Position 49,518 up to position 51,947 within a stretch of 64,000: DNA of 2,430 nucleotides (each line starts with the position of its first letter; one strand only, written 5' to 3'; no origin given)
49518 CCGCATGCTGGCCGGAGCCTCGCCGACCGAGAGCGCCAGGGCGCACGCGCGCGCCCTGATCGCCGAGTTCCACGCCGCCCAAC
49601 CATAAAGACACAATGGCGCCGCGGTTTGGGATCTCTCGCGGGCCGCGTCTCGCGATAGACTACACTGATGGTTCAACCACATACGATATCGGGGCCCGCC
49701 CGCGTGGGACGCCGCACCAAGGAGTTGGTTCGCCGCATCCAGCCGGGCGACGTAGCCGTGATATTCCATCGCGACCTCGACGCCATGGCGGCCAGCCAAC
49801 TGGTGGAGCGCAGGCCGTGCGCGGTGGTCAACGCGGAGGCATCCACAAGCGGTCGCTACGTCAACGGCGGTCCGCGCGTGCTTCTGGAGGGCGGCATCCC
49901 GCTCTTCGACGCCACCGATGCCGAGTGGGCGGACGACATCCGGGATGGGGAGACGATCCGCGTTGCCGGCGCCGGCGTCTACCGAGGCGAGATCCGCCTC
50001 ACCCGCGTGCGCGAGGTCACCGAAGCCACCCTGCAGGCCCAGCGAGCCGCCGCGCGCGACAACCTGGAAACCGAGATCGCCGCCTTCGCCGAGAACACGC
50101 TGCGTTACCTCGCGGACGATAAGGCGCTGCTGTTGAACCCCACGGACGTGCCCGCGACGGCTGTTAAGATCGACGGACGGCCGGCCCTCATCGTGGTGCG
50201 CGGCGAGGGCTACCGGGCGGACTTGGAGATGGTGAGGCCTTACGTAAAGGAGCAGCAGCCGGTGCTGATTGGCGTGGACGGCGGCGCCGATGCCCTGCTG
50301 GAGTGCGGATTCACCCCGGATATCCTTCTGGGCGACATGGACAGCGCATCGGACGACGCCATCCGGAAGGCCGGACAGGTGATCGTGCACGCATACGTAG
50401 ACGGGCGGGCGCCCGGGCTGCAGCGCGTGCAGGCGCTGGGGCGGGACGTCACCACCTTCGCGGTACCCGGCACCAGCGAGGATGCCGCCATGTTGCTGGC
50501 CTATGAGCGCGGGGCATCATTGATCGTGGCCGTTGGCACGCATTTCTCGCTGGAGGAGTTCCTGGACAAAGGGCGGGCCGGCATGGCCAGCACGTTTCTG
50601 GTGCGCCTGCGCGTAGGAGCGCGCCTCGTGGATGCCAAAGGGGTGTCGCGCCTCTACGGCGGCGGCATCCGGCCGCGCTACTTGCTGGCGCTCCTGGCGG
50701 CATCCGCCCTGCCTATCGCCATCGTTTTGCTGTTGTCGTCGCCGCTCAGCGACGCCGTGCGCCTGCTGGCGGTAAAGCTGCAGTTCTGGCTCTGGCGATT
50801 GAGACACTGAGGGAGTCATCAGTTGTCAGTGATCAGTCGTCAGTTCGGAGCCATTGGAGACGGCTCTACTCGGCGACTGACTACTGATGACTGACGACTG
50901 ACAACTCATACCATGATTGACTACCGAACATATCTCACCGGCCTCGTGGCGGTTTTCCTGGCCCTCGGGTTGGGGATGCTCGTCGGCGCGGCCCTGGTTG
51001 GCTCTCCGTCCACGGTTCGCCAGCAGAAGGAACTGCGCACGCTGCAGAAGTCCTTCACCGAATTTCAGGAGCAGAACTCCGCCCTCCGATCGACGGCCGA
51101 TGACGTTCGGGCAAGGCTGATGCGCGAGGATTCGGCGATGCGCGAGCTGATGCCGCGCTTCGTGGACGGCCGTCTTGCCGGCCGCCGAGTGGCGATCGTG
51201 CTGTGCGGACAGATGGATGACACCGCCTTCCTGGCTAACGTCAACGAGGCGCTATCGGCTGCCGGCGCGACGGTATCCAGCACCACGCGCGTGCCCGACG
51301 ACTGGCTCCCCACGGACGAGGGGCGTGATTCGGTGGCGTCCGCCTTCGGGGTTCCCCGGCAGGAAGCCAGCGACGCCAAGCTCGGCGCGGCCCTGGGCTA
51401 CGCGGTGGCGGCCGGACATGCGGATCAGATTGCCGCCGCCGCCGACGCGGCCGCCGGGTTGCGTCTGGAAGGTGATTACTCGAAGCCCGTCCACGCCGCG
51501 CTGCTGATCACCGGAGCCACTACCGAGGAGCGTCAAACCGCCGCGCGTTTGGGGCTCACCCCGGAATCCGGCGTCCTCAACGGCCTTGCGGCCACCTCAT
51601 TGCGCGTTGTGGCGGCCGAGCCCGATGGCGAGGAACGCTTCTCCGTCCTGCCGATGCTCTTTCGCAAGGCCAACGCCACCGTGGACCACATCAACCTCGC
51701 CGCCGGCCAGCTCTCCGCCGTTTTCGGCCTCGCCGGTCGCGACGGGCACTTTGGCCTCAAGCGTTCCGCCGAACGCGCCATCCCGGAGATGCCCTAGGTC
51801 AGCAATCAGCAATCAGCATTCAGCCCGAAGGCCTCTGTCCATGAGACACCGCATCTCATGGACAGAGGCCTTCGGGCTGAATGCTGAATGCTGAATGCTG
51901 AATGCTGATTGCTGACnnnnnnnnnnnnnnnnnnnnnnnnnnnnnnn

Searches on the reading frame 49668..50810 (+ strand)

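Call 62: search_protein_families(library=pfam, proteins=[window:49668-50810:+], max_evalue=0.001)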
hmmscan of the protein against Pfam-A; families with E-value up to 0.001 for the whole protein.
window:49668-50810:+ (380 aa): 2 families
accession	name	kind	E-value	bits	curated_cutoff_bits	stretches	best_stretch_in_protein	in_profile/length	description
PF12555.13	SteA-like_C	-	6.5e-09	36.2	26.4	1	324-372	1-49/52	SteA-like C-terminal domain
PF04263.21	TPK_catalytic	-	1.7e-07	31.6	30.7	1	195-234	6-45/113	Thiamin pyrophosphokinase, catalytic domain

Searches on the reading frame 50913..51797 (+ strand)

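Call 62: search_protein_families(library=pfam, proteins=[window:50913-51797:+], max_evalue=0.001)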
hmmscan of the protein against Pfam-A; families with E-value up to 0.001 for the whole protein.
window:50913-51797:+ (294 aa): 2 families
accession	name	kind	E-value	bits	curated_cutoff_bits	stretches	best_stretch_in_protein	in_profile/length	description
PF11382.13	MctB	-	5.9e-39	135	25.6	1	1-291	1-306/306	Copper transport outer membrane protein, MctB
PF06305.16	LapA_dom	-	0.00065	20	28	0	13-55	22-63/64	Lipopolysaccharide assembly protein A domain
